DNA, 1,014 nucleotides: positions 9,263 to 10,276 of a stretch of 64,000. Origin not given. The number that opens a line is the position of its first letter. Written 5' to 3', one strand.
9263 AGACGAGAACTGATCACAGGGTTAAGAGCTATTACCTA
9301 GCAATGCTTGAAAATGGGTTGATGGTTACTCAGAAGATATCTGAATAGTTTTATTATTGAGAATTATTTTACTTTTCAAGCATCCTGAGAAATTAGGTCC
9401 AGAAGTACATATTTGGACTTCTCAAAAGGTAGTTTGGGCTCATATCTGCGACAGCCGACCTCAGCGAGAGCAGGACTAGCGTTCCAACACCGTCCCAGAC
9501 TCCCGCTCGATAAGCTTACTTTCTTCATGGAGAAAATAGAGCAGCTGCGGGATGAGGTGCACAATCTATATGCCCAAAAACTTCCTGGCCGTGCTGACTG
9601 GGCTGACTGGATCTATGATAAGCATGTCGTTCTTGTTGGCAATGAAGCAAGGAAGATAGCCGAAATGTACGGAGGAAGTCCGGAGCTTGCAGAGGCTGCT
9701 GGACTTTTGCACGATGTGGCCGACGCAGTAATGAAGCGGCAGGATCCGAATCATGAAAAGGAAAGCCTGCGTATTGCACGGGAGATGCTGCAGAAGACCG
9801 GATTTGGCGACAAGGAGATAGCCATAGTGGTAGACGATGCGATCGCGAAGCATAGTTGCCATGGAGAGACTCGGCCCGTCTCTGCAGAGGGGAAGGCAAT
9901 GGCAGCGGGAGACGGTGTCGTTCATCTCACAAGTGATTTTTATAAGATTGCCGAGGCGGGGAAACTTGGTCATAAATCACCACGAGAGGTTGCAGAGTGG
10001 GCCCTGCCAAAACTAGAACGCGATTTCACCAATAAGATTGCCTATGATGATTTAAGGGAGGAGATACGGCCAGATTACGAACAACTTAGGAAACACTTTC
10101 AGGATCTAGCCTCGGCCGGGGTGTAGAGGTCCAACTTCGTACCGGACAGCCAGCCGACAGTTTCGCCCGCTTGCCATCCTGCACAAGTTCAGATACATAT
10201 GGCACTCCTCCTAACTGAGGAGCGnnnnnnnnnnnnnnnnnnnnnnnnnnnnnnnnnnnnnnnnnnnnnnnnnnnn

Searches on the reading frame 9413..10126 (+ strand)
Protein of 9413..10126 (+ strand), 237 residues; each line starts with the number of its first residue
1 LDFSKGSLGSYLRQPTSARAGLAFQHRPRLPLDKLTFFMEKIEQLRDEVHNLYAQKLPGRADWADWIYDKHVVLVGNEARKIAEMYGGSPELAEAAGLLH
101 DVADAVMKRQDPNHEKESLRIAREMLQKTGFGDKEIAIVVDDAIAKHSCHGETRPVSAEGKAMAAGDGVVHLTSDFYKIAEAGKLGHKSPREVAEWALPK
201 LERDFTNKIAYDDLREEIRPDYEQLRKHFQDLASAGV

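Call 6: search_protein_families(library=pfam, proteins=[window:9413-10126:+], max_evalue=0.01)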
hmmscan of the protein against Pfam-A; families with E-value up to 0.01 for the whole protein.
window:9413-10126:+ (237 aa): 2 families
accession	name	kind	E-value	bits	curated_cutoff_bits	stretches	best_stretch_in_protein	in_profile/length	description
PF01966.28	HD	-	3.2e-10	40.7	22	1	69-162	2-106/116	HD domain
PF08668.18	HDOD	-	0.00043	20.3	22.9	1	70-124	97-152/196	HDOD domain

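Call 7: search_protein_families(library=ncbifam, proteins=[window:9413-10126:+], max_evalue=0.01)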
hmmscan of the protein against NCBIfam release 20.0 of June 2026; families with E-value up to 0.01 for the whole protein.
window:9413-10126:+ (237 aa): 7 families
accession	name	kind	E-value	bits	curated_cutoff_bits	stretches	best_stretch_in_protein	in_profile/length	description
TIGR00277.1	HDIG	domain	4.9e-06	26.3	27.6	1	70-126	7-69/84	HDIG domain-containing metalloprotein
TIGR03319.1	RNase_Y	equivalog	4.7e-05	22.1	454.35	1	57-168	320-419/514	ribonuclease Y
NF000997.0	PRK00106.1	equivalog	0.00059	18.5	937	1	70-167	353-439/535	ribonuclease Y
TIGR01596.1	cas3_HD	equivalog_domain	0.00089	19.4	43.45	0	69-102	2-42/178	CRISPR-associated endonuclease Cas3''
TIGR00488.1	TIGR00488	equivalog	0.0064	16.4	70.15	0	70-108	11-49/173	bis(5'-nucleosyl)-tetraphosphatase (symmetrical) YqeK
NF005519.0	PRK07152.1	equivalog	0.0069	15.4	315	1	69-113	198-242/361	nicotinate-nucleotide adenylyltransferase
NF002327.0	PRK01286.1-2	equivalog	0.0088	15.2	393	0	71-185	79-208/345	deoxyguanosinetriphosphate triphosphohydrolase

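Call 25: search_protein_families(library=padloc, proteins=[window:9413-10126:+], max_evalue=0.001)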
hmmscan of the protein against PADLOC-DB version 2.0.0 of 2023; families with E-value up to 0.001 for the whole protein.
window:9413-10126:+ (237 aa): 1 family
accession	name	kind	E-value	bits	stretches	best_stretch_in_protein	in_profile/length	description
PDLC00940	Cas3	-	0.00024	19.4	0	69-102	2-42/178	CRISPR-associated endonuclease Cas3-HD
